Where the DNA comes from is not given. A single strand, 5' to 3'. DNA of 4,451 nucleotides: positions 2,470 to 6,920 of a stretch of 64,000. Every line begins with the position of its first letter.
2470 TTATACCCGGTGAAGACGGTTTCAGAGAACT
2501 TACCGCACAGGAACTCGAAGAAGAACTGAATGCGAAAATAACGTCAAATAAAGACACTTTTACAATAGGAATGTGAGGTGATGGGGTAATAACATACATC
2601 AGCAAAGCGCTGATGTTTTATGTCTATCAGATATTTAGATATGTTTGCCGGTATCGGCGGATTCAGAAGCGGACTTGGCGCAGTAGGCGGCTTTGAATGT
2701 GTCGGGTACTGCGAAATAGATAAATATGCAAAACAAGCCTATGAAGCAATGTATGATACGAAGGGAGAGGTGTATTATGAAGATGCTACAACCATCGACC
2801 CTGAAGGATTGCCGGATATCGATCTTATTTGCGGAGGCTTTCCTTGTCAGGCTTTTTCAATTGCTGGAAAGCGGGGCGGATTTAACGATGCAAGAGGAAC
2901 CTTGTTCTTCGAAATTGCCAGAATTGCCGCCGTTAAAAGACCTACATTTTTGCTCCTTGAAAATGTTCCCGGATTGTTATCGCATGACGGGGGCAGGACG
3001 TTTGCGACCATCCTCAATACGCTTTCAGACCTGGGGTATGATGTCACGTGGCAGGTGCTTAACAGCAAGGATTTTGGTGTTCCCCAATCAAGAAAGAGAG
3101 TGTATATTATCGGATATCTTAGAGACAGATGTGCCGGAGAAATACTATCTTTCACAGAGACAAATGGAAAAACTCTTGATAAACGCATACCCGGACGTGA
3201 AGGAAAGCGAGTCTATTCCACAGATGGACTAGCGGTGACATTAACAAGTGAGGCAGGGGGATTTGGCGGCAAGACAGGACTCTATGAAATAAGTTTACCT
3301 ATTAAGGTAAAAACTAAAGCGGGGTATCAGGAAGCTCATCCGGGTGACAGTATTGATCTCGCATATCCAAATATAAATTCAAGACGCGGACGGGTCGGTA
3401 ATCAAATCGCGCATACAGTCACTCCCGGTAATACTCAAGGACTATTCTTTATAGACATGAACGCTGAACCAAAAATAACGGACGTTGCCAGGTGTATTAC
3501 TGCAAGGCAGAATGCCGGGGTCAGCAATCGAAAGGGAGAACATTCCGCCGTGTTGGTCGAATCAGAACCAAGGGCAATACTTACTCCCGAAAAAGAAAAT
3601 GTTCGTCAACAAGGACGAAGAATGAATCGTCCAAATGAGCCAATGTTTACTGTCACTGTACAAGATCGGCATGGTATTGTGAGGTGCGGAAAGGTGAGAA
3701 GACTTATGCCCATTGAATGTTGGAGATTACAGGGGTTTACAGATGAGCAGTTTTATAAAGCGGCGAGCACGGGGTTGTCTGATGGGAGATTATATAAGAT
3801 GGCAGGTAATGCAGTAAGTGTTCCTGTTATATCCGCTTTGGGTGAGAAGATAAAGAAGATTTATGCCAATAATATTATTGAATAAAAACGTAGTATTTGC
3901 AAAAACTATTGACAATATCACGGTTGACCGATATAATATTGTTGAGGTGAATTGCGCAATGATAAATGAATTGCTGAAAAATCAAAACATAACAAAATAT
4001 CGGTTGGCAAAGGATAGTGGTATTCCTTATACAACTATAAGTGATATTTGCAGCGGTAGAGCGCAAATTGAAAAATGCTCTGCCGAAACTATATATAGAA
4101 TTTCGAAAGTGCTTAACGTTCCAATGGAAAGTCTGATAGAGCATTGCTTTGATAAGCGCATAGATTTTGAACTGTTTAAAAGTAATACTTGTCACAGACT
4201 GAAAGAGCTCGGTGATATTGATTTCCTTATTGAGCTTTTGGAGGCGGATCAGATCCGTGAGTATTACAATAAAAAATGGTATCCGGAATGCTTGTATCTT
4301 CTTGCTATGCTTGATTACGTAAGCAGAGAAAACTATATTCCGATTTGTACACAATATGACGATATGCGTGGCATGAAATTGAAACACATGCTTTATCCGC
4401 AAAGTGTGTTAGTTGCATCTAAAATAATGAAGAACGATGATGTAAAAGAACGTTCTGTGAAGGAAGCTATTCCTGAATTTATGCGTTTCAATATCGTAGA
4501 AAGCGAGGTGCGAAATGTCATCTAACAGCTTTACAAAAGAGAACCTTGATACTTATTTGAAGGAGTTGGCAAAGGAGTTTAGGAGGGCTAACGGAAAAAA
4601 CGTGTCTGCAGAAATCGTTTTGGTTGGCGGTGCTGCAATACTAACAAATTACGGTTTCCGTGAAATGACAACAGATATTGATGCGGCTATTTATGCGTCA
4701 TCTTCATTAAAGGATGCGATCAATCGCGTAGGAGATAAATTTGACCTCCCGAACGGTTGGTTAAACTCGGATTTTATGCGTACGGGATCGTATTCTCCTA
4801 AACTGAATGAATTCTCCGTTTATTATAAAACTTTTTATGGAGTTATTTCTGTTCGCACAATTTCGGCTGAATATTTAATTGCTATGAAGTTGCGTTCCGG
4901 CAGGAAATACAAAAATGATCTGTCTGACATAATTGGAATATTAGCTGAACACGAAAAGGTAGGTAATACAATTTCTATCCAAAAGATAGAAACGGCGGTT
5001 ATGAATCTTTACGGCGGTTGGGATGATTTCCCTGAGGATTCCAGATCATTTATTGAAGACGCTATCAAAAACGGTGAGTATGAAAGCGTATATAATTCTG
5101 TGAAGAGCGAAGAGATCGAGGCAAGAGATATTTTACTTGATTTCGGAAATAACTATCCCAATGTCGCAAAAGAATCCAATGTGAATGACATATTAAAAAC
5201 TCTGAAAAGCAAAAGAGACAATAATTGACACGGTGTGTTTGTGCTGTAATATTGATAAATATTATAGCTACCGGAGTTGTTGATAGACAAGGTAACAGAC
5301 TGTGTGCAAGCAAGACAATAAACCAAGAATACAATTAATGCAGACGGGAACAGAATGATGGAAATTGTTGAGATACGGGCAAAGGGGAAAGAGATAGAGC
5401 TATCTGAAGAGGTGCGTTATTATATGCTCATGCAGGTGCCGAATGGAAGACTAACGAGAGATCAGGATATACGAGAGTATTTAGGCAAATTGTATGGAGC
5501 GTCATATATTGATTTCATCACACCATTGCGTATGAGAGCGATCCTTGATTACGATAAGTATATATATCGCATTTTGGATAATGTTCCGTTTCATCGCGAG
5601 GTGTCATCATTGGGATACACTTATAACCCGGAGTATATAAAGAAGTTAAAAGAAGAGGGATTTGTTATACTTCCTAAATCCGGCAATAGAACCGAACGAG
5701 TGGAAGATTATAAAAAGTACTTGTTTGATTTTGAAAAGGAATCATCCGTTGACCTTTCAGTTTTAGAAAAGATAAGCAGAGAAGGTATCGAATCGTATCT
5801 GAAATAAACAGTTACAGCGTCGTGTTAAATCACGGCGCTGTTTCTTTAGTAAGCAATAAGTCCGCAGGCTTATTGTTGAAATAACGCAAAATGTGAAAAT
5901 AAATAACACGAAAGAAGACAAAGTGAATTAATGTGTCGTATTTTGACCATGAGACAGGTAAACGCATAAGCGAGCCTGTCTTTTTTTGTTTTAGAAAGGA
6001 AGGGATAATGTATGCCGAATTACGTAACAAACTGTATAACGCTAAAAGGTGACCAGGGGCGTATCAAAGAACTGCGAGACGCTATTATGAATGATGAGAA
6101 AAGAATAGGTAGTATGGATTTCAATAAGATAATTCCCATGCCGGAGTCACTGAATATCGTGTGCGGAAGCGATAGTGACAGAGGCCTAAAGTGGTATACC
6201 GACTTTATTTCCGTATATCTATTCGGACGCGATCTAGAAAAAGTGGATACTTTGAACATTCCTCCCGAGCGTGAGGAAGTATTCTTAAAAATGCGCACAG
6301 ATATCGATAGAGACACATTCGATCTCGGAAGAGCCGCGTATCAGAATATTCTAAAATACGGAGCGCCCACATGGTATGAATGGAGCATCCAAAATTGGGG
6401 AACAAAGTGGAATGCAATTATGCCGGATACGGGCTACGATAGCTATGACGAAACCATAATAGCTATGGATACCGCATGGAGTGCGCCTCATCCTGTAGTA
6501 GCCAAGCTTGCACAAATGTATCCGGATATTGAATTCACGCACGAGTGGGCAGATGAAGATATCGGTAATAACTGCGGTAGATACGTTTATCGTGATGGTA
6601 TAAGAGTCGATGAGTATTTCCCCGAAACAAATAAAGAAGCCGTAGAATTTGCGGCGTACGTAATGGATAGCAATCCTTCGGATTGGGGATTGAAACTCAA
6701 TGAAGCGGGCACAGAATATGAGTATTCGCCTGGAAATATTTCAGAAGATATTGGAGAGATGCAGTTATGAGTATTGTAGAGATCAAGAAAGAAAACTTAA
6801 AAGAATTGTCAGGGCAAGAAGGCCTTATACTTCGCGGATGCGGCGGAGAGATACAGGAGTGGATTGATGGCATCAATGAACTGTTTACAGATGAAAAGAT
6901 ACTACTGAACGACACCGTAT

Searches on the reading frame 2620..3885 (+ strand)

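Call 27: search_protein_families(library=pfam, proteins=[window:2620-3885:+])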
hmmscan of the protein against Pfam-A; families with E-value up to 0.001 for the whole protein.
window:2620-3885:+ (421 aa): 1 family
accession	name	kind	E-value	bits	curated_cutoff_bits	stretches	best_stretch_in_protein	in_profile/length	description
PF00145.23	DNA_methylase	-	1.1e-80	272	22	1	4-413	2-324/324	C-5 cytosine-specific DNA methylase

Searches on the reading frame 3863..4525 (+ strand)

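Call 27: search_protein_families(library=pfam, proteins=[window:3863-4525:+])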
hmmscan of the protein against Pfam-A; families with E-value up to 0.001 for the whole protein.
window:3863-4525:+ (220 aa): 2 families
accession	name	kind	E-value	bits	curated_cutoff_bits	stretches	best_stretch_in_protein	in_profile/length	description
PF13443.12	HTH_26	-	1.4e-09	38.5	22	1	34-94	2-60/63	Cro/C1-type HTH DNA-binding domain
PF01381.28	HTH_3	-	5.5e-08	33.2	23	1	35-89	2-53/55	Helix-turn-helix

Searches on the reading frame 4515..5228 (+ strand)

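Call 27: search_protein_families(library=pfam, proteins=[window:4515-5228:+])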
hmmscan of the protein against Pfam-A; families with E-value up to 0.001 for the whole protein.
window:4515-5228:+ (237 aa): 1 family
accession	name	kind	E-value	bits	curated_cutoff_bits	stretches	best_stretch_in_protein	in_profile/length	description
PF19502.5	DUF6036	-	2.3e-09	37.7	23.6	1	15-162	3-133/164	Nucleotidyltransferase of unknown function (DUF6036)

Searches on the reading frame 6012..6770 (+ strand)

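Call 27: search_protein_families(library=pfam, proteins=[window:6012-6770:+])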
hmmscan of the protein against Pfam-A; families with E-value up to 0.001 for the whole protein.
window:6012-6770:+ (252 aa): 1 family
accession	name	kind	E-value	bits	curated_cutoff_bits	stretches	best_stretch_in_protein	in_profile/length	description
PF18406.6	DUF1281_C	-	4.5e-21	75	22.8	1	129-219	2-86/88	Ferredoxin-like domain in Api92-like protein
